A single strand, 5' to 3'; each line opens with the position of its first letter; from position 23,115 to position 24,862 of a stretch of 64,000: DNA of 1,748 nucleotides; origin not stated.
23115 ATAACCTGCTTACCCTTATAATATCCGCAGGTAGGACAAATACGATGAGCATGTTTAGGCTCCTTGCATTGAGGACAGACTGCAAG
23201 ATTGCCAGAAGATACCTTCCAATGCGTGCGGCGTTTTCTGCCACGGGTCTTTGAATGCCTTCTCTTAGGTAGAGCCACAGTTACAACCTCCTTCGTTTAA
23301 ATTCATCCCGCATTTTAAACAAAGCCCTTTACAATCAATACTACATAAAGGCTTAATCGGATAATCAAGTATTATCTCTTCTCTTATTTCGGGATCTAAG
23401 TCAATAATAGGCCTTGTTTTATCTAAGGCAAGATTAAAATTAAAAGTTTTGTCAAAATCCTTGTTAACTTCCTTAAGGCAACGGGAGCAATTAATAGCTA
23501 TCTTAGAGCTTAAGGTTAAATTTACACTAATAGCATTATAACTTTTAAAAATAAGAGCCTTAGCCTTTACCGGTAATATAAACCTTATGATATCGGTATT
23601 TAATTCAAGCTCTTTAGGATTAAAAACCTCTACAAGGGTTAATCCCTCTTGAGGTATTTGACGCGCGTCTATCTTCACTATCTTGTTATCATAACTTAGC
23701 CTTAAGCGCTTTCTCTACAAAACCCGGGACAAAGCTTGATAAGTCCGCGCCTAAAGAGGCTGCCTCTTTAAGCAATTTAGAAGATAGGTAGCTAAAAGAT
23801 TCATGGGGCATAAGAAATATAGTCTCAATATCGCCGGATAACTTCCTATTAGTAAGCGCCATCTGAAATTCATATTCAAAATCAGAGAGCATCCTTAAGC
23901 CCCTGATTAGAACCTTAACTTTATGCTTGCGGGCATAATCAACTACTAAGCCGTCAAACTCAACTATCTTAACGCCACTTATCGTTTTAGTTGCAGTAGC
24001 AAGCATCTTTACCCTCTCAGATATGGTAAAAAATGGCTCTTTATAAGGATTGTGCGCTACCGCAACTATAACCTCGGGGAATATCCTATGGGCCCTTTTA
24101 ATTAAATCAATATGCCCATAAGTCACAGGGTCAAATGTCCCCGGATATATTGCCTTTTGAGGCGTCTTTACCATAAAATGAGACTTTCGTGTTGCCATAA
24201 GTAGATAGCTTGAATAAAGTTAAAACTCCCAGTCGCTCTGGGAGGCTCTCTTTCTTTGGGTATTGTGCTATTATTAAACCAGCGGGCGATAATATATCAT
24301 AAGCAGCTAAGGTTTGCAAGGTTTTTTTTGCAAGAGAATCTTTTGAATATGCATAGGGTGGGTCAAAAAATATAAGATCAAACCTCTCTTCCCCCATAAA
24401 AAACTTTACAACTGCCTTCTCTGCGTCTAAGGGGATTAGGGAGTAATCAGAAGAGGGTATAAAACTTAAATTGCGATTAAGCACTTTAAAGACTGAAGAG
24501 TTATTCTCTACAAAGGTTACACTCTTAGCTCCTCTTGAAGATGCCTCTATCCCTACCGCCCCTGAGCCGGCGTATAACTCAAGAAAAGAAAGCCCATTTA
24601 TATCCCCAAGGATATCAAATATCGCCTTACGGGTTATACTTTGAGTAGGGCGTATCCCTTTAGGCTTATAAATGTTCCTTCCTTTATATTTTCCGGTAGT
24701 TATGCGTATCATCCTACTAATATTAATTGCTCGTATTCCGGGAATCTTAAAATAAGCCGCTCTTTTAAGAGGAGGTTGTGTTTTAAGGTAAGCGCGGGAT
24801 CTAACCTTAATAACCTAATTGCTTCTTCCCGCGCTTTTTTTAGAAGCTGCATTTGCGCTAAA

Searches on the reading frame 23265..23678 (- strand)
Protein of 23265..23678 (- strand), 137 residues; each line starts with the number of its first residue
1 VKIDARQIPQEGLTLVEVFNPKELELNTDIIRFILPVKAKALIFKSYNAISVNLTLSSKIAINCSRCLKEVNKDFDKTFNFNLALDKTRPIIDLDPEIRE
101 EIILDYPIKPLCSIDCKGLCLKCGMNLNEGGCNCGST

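Call 60: search_protein_families(library=pfam, proteins=[window:23265-23678:-], max_evalue=0.000001)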
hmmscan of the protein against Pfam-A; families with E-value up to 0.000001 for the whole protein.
window:23265-23678:- (137 aa): 1 family
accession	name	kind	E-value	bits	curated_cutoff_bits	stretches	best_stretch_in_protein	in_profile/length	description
PF02620.22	YceD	-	2.5e-17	63.5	33.2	1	90-135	57-104/119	Large ribosomal RNA subunit accumulation protein YceD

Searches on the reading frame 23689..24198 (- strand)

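Call 60: search_protein_families(library=pfam, proteins=[window:23689-24198:-], max_evalue=0.000001)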
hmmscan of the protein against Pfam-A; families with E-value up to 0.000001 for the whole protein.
window:23689-24198:- (169 aa): 1 family
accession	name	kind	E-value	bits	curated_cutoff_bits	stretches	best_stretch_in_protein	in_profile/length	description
PF01467.32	CTP_transf_like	-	1.7e-29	103.1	21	1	17-145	1-132/133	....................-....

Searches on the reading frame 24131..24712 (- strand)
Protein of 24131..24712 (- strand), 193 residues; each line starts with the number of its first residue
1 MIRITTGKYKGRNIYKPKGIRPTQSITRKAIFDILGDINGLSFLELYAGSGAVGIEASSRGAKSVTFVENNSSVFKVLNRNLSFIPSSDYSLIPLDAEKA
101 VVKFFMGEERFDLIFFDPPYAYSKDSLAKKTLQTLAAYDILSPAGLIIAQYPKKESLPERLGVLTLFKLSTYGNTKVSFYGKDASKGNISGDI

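Call 60: search_protein_families(library=pfam, proteins=[window:24131-24712:-], max_evalue=0.000001)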
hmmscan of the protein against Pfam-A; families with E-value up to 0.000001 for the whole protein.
window:24131-24712:- (193 aa): 1 family
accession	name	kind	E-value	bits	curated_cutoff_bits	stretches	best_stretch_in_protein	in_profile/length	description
PF03602.21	Cons_hypoth95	-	2.1e-43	148.5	24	1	2-180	1-181/182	Conserved hypothetical protein 95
